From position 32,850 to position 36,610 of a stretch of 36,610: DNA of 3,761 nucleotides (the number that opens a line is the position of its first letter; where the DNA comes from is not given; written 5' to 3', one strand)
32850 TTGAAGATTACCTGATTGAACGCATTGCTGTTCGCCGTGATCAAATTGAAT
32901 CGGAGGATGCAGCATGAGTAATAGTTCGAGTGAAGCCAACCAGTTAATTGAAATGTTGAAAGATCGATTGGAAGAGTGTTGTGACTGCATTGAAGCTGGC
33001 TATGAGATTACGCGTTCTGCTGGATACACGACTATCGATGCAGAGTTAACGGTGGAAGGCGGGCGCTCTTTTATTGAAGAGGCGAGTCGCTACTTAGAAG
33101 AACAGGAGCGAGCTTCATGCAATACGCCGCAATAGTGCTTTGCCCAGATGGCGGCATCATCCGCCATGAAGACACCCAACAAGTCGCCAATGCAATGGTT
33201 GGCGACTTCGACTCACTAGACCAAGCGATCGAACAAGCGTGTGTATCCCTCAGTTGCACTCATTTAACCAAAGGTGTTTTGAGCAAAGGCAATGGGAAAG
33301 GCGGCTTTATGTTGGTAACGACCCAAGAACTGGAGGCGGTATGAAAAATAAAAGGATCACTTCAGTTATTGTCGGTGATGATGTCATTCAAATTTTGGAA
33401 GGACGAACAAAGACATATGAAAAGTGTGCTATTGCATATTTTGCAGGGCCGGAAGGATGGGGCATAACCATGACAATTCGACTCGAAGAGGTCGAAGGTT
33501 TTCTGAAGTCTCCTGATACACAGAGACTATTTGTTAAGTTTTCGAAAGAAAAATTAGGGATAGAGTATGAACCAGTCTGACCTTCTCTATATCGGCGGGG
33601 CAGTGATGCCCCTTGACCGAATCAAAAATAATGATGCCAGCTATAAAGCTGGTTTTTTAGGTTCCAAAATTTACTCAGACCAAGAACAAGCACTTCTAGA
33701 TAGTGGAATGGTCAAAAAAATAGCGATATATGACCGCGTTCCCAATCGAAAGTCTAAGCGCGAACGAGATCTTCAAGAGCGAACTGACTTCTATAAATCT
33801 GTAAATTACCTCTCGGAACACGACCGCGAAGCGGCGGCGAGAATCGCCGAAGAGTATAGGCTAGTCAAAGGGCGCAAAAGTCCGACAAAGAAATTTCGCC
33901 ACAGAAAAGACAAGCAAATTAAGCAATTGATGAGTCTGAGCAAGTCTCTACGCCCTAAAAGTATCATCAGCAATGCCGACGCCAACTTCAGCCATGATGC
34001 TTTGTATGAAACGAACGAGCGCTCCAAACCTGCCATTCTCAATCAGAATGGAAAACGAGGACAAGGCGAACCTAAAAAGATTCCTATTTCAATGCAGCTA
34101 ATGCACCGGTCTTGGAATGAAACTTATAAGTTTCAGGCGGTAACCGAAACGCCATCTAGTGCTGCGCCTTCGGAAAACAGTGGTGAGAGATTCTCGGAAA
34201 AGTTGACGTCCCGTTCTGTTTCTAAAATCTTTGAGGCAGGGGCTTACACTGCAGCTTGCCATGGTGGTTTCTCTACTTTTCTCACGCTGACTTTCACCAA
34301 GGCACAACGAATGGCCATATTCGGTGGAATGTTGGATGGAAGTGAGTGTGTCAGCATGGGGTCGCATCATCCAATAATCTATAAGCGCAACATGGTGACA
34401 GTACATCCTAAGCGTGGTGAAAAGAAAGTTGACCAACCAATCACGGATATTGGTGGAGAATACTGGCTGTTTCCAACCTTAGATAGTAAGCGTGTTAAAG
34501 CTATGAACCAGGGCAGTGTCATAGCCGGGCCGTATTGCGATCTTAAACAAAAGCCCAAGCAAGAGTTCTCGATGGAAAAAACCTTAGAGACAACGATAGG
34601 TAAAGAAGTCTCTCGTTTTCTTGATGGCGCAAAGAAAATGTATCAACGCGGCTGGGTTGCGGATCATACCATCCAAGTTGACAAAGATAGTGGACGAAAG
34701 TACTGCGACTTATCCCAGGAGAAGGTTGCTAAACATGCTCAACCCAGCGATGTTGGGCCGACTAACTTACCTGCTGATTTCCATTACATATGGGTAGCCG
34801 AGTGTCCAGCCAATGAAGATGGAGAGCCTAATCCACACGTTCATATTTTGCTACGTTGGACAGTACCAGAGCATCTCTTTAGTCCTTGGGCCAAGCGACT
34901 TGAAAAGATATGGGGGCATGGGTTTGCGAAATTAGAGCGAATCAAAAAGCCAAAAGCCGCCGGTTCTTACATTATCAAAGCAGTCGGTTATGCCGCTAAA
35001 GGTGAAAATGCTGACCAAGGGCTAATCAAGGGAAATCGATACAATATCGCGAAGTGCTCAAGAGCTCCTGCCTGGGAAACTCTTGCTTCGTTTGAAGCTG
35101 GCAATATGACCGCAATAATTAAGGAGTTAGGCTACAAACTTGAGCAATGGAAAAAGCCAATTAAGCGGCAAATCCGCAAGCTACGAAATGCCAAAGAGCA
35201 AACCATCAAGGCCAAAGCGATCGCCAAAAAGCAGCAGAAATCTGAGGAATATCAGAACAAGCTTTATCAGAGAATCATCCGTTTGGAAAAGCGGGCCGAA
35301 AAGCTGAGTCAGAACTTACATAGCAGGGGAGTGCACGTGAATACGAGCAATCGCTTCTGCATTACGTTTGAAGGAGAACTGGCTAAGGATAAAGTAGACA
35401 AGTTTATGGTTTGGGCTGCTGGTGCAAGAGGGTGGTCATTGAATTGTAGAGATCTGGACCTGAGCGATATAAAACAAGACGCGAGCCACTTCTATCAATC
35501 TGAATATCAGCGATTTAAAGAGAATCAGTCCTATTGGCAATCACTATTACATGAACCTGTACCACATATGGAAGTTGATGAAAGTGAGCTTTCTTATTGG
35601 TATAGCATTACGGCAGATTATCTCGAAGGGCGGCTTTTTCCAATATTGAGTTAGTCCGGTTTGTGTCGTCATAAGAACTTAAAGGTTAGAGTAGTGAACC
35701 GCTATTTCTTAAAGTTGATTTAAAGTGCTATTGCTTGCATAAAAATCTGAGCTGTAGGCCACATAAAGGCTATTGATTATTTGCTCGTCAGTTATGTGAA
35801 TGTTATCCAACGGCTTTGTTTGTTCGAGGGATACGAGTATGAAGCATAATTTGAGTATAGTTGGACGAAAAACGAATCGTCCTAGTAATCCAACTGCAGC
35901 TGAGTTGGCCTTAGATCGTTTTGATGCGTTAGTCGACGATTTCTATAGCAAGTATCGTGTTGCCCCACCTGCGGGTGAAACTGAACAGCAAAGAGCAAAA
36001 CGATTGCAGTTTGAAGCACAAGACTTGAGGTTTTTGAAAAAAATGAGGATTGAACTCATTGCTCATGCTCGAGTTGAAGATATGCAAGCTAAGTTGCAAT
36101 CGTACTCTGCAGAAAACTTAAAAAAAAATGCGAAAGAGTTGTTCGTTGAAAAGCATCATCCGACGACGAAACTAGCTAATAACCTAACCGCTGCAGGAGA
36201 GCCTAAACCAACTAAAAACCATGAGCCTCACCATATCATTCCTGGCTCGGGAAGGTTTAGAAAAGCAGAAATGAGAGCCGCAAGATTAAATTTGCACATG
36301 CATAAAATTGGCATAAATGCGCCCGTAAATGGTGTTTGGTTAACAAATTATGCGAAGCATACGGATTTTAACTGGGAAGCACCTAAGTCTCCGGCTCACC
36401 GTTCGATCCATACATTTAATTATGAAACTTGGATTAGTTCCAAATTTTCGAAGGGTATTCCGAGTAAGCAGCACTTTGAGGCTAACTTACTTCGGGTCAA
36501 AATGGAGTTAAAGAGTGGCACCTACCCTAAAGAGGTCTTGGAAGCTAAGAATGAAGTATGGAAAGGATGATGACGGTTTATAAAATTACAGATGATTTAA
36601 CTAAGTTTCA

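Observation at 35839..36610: Stand-alone AHH/HNH nuclease toxin with an ATGA-overlapped immunity-like gene at the old/tin position of a P2-like phage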

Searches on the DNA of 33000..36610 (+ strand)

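Call 10: search_dna_similar(query=window:33000-36610:+, collection=phages, mode=distant, max_rows=15)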
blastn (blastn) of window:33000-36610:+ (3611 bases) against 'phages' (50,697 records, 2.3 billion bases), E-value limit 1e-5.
Records with a match: 40; places in all: 40; records where one place covers at least 80% of the query: 2.
Best place of each record, by identity: 95-99% 2; 60-80% 38.
By first word of the organism name: Vibrio 38; Bacteriophage 2.
By host as written in the record: Vibrio anguillarum A023 10; Vibrio alginolyticus 4; - 3; Vibrio cyclitrophicus 1F53 2; Vibrio cyclitrophicus 2; Vibrio cyclitrophicus 10N.286.54.E11 2; Vibrio cholerae O1 El Tor Inaba 2; Vibrio cholerae O139 2; and 13 more.
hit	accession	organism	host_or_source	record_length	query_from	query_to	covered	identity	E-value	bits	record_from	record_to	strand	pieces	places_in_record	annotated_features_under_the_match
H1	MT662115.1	Vibrio phage ValB1MD-2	Vibrio alginolyticus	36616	99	3611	92%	96.0%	0e+0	5374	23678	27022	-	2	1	hypothetical protein (x5)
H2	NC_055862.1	Vibrio phage ValB1MD-2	Vibrio alginolyticus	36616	99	3611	92%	96.0%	0e+0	5374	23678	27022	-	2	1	hypothetical protein (x4) | AHH domain-containing protein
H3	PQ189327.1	Vibrio phage 10N.261.55.B9_PE003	Vibrio cyclitrophicus 10N.261.55.B9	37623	130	2483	40%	70.4%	5e-87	644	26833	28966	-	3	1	hypothetical protein (x2)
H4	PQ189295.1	Vibrio phage 10N.237.312.G08_PE003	Vibrio cyclitrophicus 10N.237.312.G08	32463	635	2159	18%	69.6%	4e-38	273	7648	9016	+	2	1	hypothetical protein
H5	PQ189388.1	Vibrio phage 1F53_PE003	Vibrio cyclitrophicus 1F53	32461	635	2159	18%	69.6%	4e-38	273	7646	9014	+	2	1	hypothetical protein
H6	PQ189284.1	Vibrio phage 10N.222.45.E8_PE001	Vibrio cyclitrophicus 10N.222.45.E8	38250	635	2159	18%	69.5%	4e-38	248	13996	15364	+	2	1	hypothetical protein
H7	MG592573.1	Vibrio phage 1.202.O._10N.222.45.E8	Vibrio cyclitrophicus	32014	635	2159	18%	69.5%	4e-38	248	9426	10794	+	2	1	coil containing protein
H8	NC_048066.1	Vibrio phage 1.202.O._10N.222.45.E8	Vibrio cyclitrophicus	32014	635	2159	18%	69.5%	4e-38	248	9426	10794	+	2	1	coil containing protein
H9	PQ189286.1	Vibrio phage 10N.222.46.E12_PE001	Vibrio cyclitrophicus 10N.222.46.E12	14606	1183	2169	16%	70.2%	3e-26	264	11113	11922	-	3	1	hypothetical protein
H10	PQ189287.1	Vibrio phage 10N.222.46.F12_PE001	Vibrio cyclitrophicus 10N.222.46.F12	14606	1183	2169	16%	70.2%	3e-26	264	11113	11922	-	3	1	hypothetical protein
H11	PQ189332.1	Vibrio phage 10N.286.45.F8_PE001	Vibrio cyclitrophicus 10N.286.45.F8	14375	1183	2169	16%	70.0%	4e-25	260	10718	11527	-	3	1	hypothetical protein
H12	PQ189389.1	Vibrio phage 1F53_PE004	Vibrio cyclitrophicus 1F53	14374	1183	2169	14%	68.0%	2e-22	183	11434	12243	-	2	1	hypothetical protein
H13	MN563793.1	Vibrio phage vB_ValM-yong1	Vibrio alginolyticus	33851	118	562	12%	77.3%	2e-92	348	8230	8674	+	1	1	thiamine pyrophosphokinase, catalytic domain | hypothetical protein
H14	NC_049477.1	Vibrio phage vB_ValM-yong1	Vibrio alginolyticus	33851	118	562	12%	77.3%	2e-92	348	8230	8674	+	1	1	thiamine pyrophosphokinase, catalytic domain | hypothetical protein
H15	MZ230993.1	Vibrio phage NO16-like VIB93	Vibrio anguillarum A023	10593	849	2159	12%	69.2%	3e-20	170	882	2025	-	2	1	hypothetical protein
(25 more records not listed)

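Call 12: get_annotated_region(hit=H2, flank=6000)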
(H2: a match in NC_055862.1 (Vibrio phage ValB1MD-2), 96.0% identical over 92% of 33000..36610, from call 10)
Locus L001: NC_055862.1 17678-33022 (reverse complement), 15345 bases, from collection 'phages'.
description: Vibrio phage ValB1MD-2, complete genome.
organism: Vibrio phage ValB1MD-2 (NCBI taxid 2759177)
taxonomy: Viruses; Duplodnaviria; Heunggongvirae; Uroviricota; Caudoviricetes; Peduoviridae; Valbvirus; Valbvirus ValB1MD2
host: Vibrio alginolyticus; source: aquaculture water; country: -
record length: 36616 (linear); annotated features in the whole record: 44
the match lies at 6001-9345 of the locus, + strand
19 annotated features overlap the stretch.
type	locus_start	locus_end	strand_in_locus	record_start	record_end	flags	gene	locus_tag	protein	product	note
CDS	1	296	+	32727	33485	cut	-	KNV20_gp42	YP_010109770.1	hypothetical protein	-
CDS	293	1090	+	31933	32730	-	-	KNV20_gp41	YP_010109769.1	hypothetical protein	-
CDS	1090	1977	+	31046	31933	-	-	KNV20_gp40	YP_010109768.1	DNA adenine methylase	-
CDS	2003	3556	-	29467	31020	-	-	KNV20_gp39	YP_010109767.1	AAA family ATPase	-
CDS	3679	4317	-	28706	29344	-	-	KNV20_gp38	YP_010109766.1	transcriptional repressor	chromosome partitioning protein ParA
CDS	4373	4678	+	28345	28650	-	-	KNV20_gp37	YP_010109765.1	Cox-like excisionase and repressor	-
CDS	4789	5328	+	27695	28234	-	-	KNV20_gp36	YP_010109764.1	CII-like regulator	regulatory protein (CII)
CDS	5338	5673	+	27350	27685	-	-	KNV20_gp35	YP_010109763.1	hypothetical protein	-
CDS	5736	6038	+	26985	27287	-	-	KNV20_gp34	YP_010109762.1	hypothetical protein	-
CDS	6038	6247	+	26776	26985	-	-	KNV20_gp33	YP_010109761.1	hypothetical protein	-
CDS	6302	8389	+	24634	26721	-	-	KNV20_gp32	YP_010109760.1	hypothetical protein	-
CDS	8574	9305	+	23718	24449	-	-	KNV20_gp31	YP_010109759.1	AHH domain-containing protein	-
CDS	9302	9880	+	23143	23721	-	-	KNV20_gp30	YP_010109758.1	hypothetical protein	-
CDS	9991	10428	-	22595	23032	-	-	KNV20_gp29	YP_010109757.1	hypothetical protein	-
CDS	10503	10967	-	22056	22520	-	-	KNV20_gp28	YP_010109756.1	hypothetical protein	-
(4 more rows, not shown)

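Call 85: search_dna_similar(query=L002:7900-9400:+, collection=plasmids, mode=near, max_rows=15)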
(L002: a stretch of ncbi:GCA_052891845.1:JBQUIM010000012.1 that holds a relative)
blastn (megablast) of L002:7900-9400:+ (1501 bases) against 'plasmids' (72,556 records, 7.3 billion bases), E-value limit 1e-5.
Records with a match: 21; places in all: 22; records where one place covers at least 80% of the query: 20.
Best place of each record, by identity: >=99% 19; 95-99% 2.
By first word of the organism name: Vibrio 21.
By predicted mobility (MOB-suite, as given by PLSDB): mobilizable 19; non-mobilizable 2.
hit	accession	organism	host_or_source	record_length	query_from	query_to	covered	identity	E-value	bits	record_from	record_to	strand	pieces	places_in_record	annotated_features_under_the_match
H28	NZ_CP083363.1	Vibrio parahaemolyticus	Penaeus vannamei (Whiteleg shrimp)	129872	1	1501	100%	100.0%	0e+0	2772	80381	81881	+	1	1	AHH domain-containing protein | hypothetical protein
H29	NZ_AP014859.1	Vibrio parahaemolyticus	Penaeus vannamei,hepatopancrease of ...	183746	1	1501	100%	100.0%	0e+0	2772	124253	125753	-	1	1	AHH domain-containing protein | hypothetical protein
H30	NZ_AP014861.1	Vibrio parahaemolyticus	-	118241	1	1501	100%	100.0%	0e+0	2772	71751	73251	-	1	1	AHH domain-containing protein | hypothetical protein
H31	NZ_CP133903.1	Vibrio parahaemolyticus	Penaeus vannamei,Diseased shrimp,shrimp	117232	1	1501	100%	100.0%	0e+0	2772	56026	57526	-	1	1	AHH domain-containing protein | hypothetical protein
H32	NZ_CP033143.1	Vibrio parahaemolyticus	Penaeus vannamei,hepatopancrease,shrimp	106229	1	1501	100%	99.9%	0e+0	2767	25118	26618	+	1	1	AHH domain-containing protein | hypothetical protein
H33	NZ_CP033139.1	Vibrio owensii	Penaeus vannamei,hepatopancrease,shrimp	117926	1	1501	100%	99.9%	0e+0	2767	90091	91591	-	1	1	AHH domain-containing protein | hypothetical protein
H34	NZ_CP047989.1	Vibrio parahaemolyticus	shrimp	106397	1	1501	100%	99.9%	0e+0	2767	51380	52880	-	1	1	AHH domain-containing protein | hypothetical protein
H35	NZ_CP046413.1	Vibrio parahaemolyticus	Penaeus vannamei,Single cell ...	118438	1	1501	100%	99.9%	0e+0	2767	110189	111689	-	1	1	AHH domain-containing protein | hypothetical protein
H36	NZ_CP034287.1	Vibrio parahaemolyticus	Penaeus vannamei,AHPND infected ...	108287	1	1501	100%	99.9%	0e+0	2767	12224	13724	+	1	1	AHH domain-containing protein | hypothetical protein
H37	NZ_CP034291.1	Vibrio parahaemolyticus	Penaeus japonicus,AHPND infected ...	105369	1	1501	100%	99.9%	0e+0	2767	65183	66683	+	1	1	AHH domain-containing protein | hypothetical protein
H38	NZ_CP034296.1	Vibrio parahaemolyticus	Penaeus vannamei,AHPND infected ...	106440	1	1501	100%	99.9%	0e+0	2767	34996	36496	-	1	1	AHH domain-containing protein | hypothetical protein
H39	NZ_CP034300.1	Vibrio parahaemolyticus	Penaeus vannamei,AHPND infected ...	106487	1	1501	100%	99.9%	0e+0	2767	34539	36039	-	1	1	AHH domain-containing protein | hypothetical protein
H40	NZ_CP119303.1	Vibrio parahaemolyticus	shrimp,mixed culture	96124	1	1501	100%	99.9%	0e+0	2767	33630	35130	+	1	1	AHH domain-containing protein | hypothetical protein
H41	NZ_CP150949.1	Vibrio parahaemolyticus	-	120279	1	1501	100%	99.9%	0e+0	2767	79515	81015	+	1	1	AHH domain-containing protein | hypothetical protein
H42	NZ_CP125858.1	Vibrio parahaemolyticus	Sea water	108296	1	1501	100%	99.9%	0e+0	2767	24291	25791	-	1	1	AHH domain-containing protein | hypothetical protein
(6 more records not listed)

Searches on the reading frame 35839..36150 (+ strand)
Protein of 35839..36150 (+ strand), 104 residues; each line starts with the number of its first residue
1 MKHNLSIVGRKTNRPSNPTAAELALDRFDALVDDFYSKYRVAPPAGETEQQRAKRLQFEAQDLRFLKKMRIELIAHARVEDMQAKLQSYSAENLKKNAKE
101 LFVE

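Call 55: find_homologous_proteins(query=A5, max_evalue=0.01)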
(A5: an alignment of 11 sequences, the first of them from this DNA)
Query A5 (11 sequences) (104 aa, profile of the alignment): 12 proteins with E <= 0.01 among 2433 candidates.
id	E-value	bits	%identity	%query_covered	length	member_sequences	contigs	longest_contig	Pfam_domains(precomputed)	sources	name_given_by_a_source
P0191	1.3e-33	133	93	97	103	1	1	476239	-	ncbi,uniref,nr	ncbi:hypothetical protein [Vibrio alginolyticus]|uniref:hypothetical protein n=1 Tax=Vibrio alginoly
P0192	6.3e-30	121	61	92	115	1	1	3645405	-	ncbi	-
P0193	8.3e-28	114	27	88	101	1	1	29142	-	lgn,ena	-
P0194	1.0e-27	114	78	95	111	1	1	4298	-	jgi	-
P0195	3.4e-24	103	31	90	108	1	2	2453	-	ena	-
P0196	1.5e-20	91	94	65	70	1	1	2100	-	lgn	-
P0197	2.6e-17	81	30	83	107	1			-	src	-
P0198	3.9e-17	80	32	69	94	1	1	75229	-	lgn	-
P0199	6.9e-15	73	33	88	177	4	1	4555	-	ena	-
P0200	6.5e-13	67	44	15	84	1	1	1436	-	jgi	jgi:hypothetical protein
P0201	2.4e-12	65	38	40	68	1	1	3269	-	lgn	-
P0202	5.9e-7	47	39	27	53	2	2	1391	-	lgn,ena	-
